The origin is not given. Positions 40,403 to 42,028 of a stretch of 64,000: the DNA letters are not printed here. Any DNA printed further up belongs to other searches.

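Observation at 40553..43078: Tandem pair of divergent C5-methyltransferase-like genes, each with one degenerate catalytic motif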

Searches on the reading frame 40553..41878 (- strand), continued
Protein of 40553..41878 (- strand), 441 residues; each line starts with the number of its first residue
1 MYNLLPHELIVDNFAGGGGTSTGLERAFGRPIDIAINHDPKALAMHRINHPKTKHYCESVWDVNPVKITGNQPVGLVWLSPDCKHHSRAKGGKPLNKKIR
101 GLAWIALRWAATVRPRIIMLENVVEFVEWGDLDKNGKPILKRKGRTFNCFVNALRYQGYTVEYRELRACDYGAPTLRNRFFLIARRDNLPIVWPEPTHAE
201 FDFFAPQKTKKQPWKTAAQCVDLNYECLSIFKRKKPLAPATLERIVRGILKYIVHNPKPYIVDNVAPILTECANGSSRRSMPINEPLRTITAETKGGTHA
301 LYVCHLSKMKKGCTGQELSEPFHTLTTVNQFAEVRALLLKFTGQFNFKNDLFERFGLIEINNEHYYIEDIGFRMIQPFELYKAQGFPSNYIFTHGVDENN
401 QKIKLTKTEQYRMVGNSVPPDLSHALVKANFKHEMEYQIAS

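Call 99: fold_search(model_id=the predicted structure, library=pdb)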
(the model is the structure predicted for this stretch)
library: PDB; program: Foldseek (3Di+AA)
matches with E <= 10: 1595; with E <= 0.001: 285
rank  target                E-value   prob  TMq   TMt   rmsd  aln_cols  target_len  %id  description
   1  9m5u_A                1.4e-14  1.00  0.47  0.28  12.9       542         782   16  Cryo-EM structure of Arabidopsis thaliana MET1 (aa:621-1534) in complex with hemimethylated DNA analog (released 2025-08-20)
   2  9v4o                  2.9e-14  1.00  0.47  0.21  12.6       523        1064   18  Cryo-EM structure of A. thaliana MET1 with bound SAH (released 2025-11-26)
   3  9m5x                  6.9e-14  1.00  0.45  0.21  14.2       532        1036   16  Cryo-EM structure of Arabidopsis thaliana MET1 (released 2025-08-20)
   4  9v4p_A                7.3e-14  1.00  0.47  0.28  12.4       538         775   16  Cryo-EM structure of A. thaliana MET1(610-1534) bound covalently to a hemi-mCpG DNA (released 2025-11-26)
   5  7sfg_A                8.3e-14  1.00  0.49  0.28  13.8       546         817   17  Human DNMT1(729-1600) Bound to Zebularine-Containing 12mer dsDNA and Cofactor SAM (released 2022-03-30)
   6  6w8w_A                1.3e-13  1.00  0.46  0.26  14.9       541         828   17  Crystal structure of mouse DNMT1 in complex with CCG DNA (released 2020-07-08)
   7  5gut                  1.3e-13  1.00  0.45  0.26  18.7       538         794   17  The crystal structure of mouse DNMT1 (731-1602) mutant - N1248A (released 2017-09-06)
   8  9peb                  1.3e-13  1.00  0.44  0.21  14.4       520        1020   16  Cryo-EM structure of Arabidopsis thaliana Met1 (released 2025-10-22)
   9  7xib_A                1.4e-13  1.00  0.49  0.28  14.2       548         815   16  Cryo-EM structure of human DNMT1 (aa:351-1616) in complex with ubiquitinated H3 and hemimethylated DNA analog (CXXC-di (released 2022-11-30)
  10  3av5                  2.5e-13  1.00  0.50  0.21  13.4       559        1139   17  Crystal structure of mouse DNA methyltransferase 1 with AdoHcy (released 2011-05-04)
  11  9v36_A                2.8e-13  1.00  0.47  0.27  15.1       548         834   17  Human DNMT1 (aa 698-1616) bound to hemimethylated dsDNA and Inhibitor DMI26 (released 2026-03-18)
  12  8yf3                  3.0e-13  1.00  0.46  0.59   9.6       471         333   17  DNA cytosine C5-carboxymethyltransferase in complex with Cx-SAM (released 2025-09-03)
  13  7xi9_A                4.0e-13  1.00  0.49  0.27  14.8       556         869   17  Cryo-EM structure of human DNMT1 (aa:351-1616) in complex with ubiquitinated H3 and hemimethylated DNA analog (CXXC-or (released 2022-11-30)
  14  3g7u                  4.2e-13  1.00  0.43  0.54  14.1       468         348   16  Crystal structure of putative DNA modification methyltransferase encoded within prophage Cp-933R (E.coli) (released 2009-02-24)
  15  6x9k_A                5.1e-13  1.00  0.47  0.26  15.4       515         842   19  Human DNMT1(729-1600) Bound to Zebularine-Containing 12mer dsDNA and Inhibitor GSK3685032A (released 2021-07-07)
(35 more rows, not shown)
